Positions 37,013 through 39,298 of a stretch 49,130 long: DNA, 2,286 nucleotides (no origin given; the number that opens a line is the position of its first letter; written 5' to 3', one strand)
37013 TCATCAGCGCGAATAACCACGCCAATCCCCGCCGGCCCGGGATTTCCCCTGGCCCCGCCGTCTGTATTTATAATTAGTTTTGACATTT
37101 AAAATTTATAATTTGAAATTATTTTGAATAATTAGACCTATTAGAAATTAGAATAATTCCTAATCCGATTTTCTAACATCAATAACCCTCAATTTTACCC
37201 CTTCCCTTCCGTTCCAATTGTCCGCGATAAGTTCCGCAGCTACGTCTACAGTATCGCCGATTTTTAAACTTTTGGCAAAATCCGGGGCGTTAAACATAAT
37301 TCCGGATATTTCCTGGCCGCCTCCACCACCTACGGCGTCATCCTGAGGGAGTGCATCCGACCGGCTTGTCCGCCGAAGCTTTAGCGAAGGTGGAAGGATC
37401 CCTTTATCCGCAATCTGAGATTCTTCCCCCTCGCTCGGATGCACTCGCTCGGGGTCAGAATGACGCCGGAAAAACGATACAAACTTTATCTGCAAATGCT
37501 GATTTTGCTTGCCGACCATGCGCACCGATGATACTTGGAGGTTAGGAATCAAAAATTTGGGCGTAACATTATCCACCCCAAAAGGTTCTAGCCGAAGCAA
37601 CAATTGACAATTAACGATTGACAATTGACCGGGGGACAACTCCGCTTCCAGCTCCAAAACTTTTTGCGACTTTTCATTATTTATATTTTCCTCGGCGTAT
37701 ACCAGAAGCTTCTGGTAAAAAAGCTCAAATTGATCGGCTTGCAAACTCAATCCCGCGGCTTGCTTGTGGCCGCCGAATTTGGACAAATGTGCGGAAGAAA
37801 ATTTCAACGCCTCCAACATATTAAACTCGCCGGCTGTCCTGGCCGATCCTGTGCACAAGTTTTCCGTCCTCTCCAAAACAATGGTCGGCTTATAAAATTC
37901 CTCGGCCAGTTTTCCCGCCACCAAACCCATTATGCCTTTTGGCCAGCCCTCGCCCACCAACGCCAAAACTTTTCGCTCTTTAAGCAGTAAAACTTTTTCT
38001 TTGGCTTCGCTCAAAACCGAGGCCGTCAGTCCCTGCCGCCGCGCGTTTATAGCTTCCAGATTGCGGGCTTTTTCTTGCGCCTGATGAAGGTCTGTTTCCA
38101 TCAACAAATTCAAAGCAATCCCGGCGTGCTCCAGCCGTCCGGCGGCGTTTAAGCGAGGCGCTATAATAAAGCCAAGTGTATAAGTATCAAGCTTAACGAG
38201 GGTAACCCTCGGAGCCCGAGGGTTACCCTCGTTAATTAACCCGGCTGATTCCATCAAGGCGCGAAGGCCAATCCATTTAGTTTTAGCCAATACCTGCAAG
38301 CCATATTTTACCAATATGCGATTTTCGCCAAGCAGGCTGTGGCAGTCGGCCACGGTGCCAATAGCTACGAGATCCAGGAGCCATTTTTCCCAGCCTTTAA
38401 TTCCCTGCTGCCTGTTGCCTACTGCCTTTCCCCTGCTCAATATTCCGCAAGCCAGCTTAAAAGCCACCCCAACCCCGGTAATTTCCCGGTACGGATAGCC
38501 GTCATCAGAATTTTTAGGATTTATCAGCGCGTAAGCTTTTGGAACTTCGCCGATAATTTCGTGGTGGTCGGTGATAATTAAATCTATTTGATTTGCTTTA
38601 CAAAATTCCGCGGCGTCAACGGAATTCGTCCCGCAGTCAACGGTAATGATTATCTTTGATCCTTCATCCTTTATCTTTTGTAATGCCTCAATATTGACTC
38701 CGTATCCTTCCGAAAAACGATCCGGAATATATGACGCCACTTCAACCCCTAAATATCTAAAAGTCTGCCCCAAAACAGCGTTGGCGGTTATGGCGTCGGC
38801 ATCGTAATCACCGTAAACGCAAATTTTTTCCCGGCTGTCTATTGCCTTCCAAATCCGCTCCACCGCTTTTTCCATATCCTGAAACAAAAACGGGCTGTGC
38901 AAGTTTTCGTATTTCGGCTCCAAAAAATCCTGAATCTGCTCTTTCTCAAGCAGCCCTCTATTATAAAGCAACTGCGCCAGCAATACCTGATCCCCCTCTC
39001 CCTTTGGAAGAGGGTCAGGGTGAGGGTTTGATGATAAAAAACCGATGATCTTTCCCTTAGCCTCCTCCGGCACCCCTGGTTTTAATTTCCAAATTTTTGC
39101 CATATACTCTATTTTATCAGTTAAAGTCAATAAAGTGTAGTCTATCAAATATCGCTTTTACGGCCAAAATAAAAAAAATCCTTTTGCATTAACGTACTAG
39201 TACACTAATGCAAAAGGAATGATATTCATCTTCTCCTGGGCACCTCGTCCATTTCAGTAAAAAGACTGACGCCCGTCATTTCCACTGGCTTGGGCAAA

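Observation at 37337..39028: recJ carries three inserts from three different repeat families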

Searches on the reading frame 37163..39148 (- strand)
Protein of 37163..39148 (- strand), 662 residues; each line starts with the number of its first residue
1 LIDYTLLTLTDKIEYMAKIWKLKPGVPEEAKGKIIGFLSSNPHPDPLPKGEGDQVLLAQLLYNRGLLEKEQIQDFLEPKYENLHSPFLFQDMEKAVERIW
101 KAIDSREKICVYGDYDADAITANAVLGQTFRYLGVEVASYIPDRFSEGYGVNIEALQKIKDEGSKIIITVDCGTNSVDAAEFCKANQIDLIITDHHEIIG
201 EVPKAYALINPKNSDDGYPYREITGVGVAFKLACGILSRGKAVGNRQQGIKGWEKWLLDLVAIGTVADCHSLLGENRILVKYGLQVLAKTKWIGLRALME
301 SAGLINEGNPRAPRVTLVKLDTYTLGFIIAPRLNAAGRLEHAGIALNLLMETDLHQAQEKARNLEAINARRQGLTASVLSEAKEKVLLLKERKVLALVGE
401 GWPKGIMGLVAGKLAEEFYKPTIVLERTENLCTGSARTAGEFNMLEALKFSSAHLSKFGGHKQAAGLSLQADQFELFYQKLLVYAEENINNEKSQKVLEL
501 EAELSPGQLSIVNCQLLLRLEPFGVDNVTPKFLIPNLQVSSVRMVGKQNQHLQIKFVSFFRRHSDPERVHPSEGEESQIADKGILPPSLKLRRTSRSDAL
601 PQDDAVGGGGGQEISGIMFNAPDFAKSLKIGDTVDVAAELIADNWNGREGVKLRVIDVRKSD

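Call 9: search_solved_structures(query=window:37163-39148:-, show_alignments=2)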
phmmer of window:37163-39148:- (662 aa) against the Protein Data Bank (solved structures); distinct sequences matched with E-value up to 0.001: 6.
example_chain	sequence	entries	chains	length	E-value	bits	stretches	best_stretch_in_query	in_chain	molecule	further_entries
8y30_A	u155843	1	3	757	3.5e-87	296.3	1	57-555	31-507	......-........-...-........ exonuclease RecJ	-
5f54_A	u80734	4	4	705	1.3e-57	198.6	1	93-557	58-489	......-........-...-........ exonuclease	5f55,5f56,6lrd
2zxo_A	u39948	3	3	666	3.6e-54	187.2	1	91-553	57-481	Single-stranded DNA specific exonuclease RecJ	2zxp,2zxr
1ir6_A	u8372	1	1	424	6.4e-53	183.1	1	91-533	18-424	exonuclease RecJ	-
5x4h_A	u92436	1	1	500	1.3e-07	33.4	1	92-234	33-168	Uncharacterized protein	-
5x4i_A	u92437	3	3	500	1.5e-06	29.8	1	92-234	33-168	Uncharacterized protein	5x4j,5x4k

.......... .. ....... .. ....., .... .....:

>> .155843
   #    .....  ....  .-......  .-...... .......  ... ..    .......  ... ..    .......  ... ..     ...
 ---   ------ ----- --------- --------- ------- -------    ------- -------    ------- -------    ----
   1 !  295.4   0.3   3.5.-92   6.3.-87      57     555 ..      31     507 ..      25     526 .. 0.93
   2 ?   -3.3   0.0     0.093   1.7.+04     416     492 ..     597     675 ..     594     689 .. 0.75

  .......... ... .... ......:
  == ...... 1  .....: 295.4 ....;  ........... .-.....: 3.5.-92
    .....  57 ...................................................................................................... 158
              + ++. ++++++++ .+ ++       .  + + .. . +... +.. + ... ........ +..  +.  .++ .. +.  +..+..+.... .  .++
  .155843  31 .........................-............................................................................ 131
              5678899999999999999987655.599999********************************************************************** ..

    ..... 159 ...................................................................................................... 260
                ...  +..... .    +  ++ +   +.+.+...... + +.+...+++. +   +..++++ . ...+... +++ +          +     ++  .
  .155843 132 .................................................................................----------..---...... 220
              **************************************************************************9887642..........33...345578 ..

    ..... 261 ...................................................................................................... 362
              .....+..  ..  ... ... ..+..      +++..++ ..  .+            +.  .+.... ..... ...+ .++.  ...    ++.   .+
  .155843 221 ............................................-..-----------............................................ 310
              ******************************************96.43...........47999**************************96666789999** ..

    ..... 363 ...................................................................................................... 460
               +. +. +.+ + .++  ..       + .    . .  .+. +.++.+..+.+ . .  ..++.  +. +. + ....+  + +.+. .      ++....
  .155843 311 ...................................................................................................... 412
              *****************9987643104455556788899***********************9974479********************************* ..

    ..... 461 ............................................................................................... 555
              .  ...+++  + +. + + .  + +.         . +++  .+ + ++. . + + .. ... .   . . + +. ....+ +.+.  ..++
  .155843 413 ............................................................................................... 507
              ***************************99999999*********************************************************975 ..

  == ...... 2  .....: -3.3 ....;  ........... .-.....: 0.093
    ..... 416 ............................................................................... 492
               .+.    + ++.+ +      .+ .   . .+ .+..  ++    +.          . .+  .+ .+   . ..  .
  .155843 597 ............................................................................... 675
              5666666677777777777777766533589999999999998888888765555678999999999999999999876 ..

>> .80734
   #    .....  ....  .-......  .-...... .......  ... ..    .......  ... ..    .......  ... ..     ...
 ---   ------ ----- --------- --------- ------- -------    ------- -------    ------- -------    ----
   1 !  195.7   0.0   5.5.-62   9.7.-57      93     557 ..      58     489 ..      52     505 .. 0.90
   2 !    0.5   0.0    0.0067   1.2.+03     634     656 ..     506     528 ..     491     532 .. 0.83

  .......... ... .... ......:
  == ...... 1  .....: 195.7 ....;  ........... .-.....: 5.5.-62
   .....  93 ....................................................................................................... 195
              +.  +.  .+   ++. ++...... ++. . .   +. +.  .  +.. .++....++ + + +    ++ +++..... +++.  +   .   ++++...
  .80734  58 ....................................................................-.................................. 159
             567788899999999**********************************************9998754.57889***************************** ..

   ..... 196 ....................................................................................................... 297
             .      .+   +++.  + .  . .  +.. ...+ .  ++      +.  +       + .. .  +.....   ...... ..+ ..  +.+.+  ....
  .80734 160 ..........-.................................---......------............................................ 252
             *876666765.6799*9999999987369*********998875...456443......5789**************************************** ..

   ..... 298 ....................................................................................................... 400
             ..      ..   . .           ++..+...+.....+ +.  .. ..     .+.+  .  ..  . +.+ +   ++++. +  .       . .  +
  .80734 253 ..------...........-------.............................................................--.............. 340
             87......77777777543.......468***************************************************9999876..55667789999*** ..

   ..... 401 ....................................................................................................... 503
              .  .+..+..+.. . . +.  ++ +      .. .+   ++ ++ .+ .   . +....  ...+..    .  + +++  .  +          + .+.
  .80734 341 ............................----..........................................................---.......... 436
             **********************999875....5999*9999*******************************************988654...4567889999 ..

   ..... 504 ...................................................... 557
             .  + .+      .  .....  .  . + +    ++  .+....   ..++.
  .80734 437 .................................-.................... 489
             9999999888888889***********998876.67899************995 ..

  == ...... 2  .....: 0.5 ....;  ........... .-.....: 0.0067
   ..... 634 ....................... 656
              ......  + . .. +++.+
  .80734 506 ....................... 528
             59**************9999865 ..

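Call 10: search_protein_families(library=pfam, proteins=[window:37163-39148:-])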
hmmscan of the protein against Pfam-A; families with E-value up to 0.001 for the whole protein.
window:37163-39148:- (662 aa): 3 families
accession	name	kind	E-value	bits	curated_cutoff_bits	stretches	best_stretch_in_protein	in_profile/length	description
PF01368.27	DHH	-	3.7e-24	85.8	28.1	1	108-265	1-125/125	DHH family, N-terminal domain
PF17768.7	RecJ_OB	-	1.3e-20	73.9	27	2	501-557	2-58/107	RecJ OB domain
PF02272.25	DHHA1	-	7.4e-13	49.3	25.9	1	393-481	3-96/102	DHHA1 domain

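Call 11: find_homologous_proteins(query=window:37163-39148:-, max_evalue=1e-30)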
Query window:37163-39148:- (662 aa): 7993 proteins with E <= 1e-30 among 8000 candidates; the best 120 are listed.
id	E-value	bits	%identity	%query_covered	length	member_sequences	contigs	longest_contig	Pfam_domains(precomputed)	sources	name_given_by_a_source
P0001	0.0e+0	1455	100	98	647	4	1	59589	PF01368.28,PF17768.8,PF02272.25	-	-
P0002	0.0e+0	1052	74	98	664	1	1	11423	PF01368.28,PF17768.8,PF02272.25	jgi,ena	-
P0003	0.0e+0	1030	74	97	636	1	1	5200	PF01368.28,PF17768.8,PF02272.25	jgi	jgi:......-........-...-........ exonuclease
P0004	0.0e+0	1028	73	97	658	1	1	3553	PF01368.28,PF17768.8,PF02272.25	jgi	jgi:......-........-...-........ exonuclease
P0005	2.7e-298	1009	72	98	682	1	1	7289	PF01368.28,PF17768.8,PF02272.25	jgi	-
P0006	5.2e-298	1008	75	95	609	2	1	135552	PF01368.28,PF17768.8,PF02272.25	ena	-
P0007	1.0e-296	1003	70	99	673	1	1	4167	PF01368.28,PF17768.8,PF02272.25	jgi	jgi:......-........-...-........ exonuclease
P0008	4.5e-295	998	74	96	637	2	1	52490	PF01368.28,PF17768.8,PF02272.25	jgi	-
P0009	1.1e-292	990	71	97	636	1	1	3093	PF01368.28,PF17768.8,PF02272.25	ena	-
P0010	8.5e-291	984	70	97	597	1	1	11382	PF01368.28,PF17768.8,PF02272.25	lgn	-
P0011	1.9e-288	976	69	98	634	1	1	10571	PF01368.28,PF17768.8,PF02272.25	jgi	jgi:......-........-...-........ exonuclease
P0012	2.8e-287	972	70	97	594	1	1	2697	PF01368.28,PF17768.8,PF02272.25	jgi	jgi:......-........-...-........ exonuclease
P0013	6.4e-285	964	75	92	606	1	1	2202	PF01368.28,PF17768.8,PF02272.25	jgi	jgi:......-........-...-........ exonuclease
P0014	7.2e-285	964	71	97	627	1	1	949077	PF01368.28,PF17768.8,PF02272.25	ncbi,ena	-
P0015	3.8e-276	936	66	97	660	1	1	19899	PF01368.28,PF17768.8,PF02272.25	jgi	jgi:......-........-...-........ exonuclease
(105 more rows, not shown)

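Call 20: find_encoding_contigs(protein=P0014, flank=10000, max_places=1)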
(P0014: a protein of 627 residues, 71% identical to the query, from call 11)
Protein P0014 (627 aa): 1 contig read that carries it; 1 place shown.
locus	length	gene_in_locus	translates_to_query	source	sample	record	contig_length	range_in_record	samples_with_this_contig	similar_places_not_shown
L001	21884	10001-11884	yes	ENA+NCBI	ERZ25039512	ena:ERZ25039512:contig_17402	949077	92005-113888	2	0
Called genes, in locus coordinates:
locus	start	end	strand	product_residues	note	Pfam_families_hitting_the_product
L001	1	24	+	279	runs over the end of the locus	PF00456:Transketolase_N, PF13292:DXP_synthase_N, PF00676:E1_dh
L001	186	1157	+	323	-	PF02779:Transket_pyr, PF02780:Transketolase_C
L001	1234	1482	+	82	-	PF01541:GIY-YIG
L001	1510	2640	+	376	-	PF00294:PfkB, PF08543:Phos_pyr_kin (faint)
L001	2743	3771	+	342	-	PF00044:Gp_dh_N, PF02800:Gp_dh_C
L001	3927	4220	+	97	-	PF01541:GIY-YIG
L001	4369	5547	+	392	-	PF00162:PGK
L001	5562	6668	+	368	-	PF01266:DAO (faint), PF01494:FAD_binding_3 (weak), PF03486:HI0933_like (faint), PF05834:Lycopene_cycl, PF07992:Pyr_redox_2 (weak), PF04820:Trp_halogenase (weak)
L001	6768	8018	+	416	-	PF03952:Enolase_N, PF00113:Enolase_C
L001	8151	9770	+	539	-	PF01676:Metalloenzyme, PF06415:iPGM_N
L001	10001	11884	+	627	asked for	PF01368:DHH, PF02272:DHHA1, PF17768:RecJ_OB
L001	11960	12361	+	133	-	PF00075:RNase_H, PF13456:RVT_3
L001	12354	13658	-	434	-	PF08308:PEGA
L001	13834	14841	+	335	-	PF06723:MreB_Mbl, PF00022:Actin, PF00012:HSP70, PF14450:FtsA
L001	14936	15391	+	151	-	-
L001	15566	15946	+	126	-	-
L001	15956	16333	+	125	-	PF00583:Acetyltransf_1, PF13673:Acetyltransf_10, PF13508:Acetyltransf_7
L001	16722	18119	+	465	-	PF00817:IMS, PF21704:POLH-Rev1_HhH (faint), PF21999:IMS_HHH_1, PF11799:IMS_C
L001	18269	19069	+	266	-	PF13098:Thioredoxin_2, PF13462:Thioredoxin_4, PF01323:DSBA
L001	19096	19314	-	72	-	-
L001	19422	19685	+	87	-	-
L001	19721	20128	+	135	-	PF13366:PDDEXK_3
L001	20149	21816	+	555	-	PF01590:GAF (weak), PF13185:GAF_2 (weak), PF08448:PAS_4, PF00512:HisKA, PF02518:HATPase_c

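Call 21: find_encoding_contigs(protein=P0010, flank=10000, max_places=1)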
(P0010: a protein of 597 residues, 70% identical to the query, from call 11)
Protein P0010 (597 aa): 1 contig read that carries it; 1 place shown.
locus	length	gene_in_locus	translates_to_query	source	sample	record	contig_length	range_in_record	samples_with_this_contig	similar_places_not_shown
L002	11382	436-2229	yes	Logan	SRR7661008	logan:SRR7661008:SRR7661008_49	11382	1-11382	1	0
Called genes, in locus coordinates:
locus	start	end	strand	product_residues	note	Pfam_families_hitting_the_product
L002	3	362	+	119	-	?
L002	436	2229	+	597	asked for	PF01368:DHH, PF02272:DHHA1, PF17768:RecJ_OB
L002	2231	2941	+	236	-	-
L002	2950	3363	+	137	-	PF00075:RNase_H, PF13456:RVT_3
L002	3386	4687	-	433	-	PF08308:PEGA (faint)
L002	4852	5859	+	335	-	PF06723:MreB_Mbl, PF00022:Actin (weak), PF00012:HSP70, PF14450:FtsA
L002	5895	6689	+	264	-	-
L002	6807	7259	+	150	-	-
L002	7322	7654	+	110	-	-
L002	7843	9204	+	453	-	PF00817:IMS, PF21704:POLH-Rev1_HhH (faint), PF21999:IMS_HHH_1, PF11799:IMS_C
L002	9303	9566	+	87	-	-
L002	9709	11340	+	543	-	PF13185:GAF_2 (weak), PF01590:GAF (faint), PF13589:HATPase_c_3 (faint), PF08448:PAS_4 (weak), PF00512:HisKA, PF02518:HATPase_c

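Call 22: find_encoding_contigs(protein=P0002, flank=10000, max_places=1)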
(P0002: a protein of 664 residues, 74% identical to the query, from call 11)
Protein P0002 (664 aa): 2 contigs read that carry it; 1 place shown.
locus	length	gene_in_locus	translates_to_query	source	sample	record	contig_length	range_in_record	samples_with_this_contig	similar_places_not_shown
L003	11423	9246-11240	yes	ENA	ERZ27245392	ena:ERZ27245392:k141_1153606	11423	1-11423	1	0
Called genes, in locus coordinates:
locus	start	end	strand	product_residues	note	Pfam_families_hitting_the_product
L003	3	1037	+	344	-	?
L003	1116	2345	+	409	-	PF00162:PGK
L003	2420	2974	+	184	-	PF01371:Trp_repressor, PF13384:HTH_23 (weak)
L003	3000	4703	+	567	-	PF03109:ABC1, PF27536:UbiB_helical (weak)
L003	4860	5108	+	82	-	-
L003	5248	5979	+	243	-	PF18916:Lycopene_cyc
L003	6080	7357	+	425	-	PF03952:Enolase_N, PF00113:Enolase_C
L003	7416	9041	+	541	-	PF01663:Phosphodiest (faint), PF01676:Metalloenzyme, PF06415:iPGM_N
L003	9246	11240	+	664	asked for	PF01368:DHH, PF02272:DHHA1, PF17768:RecJ_OB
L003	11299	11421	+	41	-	?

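Call 23: find_encoding_contigs(protein=P0006, flank=10000, max_places=1)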
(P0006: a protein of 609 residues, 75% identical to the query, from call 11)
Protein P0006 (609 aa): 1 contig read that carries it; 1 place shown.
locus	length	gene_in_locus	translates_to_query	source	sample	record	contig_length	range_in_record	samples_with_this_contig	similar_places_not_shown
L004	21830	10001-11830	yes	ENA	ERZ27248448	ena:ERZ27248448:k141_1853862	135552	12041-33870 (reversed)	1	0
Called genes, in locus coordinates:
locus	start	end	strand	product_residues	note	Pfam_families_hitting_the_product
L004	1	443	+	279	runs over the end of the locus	PF00456:Transketolase_N, PF13292:DXP_synthase_N, PF00676:E1_dh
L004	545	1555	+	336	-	PF02779:Transket_pyr, PF02780:Transketolase_C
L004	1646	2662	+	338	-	PF00294:PfkB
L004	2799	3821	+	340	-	PF00044:Gp_dh_N, PF02800:Gp_dh_C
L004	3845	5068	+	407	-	PF00162:PGK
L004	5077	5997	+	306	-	-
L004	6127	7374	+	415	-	PF03952:Enolase_N, PF00113:Enolase_C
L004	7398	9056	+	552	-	PF01676:Metalloenzyme, PF06415:iPGM_N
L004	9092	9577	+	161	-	-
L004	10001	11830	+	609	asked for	PF01368:DHH, PF02272:DHHA1, PF17768:RecJ_OB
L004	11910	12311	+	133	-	PF00075:RNase_H, PF13456:RVT_3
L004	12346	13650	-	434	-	PF08308:PEGA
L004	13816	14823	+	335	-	PF06723:MreB_Mbl, PF00022:Actin (weak), PF00012:HSP70, PF14450:FtsA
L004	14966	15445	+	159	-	-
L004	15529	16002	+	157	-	-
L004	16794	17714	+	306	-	PF13673:Acetyltransf_10 (faint), PF00583:Acetyltransf_1, PF13508:Acetyltransf_7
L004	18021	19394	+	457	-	PF00817:IMS, PF21704:POLH-Rev1_HhH (faint), PF21999:IMS_HHH_1, PF11799:IMS_C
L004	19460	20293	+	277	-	PF13462:Thioredoxin_4, PF13098:Thioredoxin_2, PF01323:DSBA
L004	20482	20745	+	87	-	-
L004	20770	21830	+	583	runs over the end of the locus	PF01590:GAF (faint), PF13185:GAF_2 (weak), PF08448:PAS_4, PF00512:HisKA, PF02518:HATPase_c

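Call 24: find_encoding_contigs(protein=P0008, flank=10000, max_places=1)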
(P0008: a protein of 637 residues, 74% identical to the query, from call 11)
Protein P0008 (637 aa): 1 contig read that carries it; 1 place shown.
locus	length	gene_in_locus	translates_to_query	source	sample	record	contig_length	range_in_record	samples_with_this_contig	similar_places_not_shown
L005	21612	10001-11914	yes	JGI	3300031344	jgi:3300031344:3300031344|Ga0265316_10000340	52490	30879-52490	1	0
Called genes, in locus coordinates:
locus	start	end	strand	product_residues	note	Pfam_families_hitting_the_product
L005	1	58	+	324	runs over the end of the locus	PF02779:Transket_pyr, PF02780:Transketolase_C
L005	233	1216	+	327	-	PF00294:PfkB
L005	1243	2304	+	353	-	PF00044:Gp_dh_N, PF02800:Gp_dh_C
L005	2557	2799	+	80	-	PF01541:GIY-YIG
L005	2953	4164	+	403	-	PF00162:PGK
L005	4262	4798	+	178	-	PF01371:Trp_repressor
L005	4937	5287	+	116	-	PF06541:ABC_trans_CmpB (weak)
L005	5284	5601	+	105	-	PF18916:Lycopene_cyc (weak)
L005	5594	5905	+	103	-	-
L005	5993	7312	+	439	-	PF03952:Enolase_N, PF00113:Enolase_C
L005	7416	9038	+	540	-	PF01676:Metalloenzyme, PF06415:iPGM_N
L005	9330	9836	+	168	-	-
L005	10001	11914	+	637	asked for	PF01368:DHH, PF02272:DHHA1, PF17768:RecJ_OB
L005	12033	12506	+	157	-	PF00075:RNase_H, PF13456:RVT_3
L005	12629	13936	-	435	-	PF08308:PEGA (weak)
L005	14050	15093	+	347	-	PF00022:Actin (weak), PF06723:MreB_Mbl, PF00012:HSP70, PF14450:FtsA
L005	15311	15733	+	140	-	-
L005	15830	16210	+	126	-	-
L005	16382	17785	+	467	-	PF00817:IMS, PF21704:POLH-Rev1_HhH (faint), PF21999:IMS_HHH_1, PF11799:IMS_C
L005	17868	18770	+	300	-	PF13462:Thioredoxin_4, PF13098:Thioredoxin_2 (weak), PF01323:DSBA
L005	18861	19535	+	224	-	PF01797:Y1_Tnp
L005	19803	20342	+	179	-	PF01121:CoaE (faint), PF13238:AAA_18, PF13207:AAA_17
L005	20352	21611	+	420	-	?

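Call 25: find_encoding_contigs(protein=P0015, flank=10000, max_places=1)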
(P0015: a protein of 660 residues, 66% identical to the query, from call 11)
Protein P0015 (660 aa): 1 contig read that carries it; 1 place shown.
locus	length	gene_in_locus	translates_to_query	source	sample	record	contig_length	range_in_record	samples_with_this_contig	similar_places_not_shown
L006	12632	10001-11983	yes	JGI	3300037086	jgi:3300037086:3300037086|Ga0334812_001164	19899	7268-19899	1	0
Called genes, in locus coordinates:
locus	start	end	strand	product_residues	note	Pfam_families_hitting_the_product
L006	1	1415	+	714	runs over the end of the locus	PF10101:DUF2339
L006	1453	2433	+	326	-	PF02779:Transket_pyr, PF02780:Transketolase_C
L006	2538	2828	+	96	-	-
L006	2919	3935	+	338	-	PF00294:PfkB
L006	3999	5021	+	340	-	PF00044:Gp_dh_N, PF02800:Gp_dh_C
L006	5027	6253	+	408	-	PF00162:PGK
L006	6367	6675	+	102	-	PF18936:DUF5684 (weak)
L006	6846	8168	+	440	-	PF03952:Enolase_N, PF00113:Enolase_C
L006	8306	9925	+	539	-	PF01676:Metalloenzyme, PF06415:iPGM_N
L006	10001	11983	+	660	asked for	PF01368:DHH, PF02272:DHHA1, PF17768:RecJ_OB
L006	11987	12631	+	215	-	?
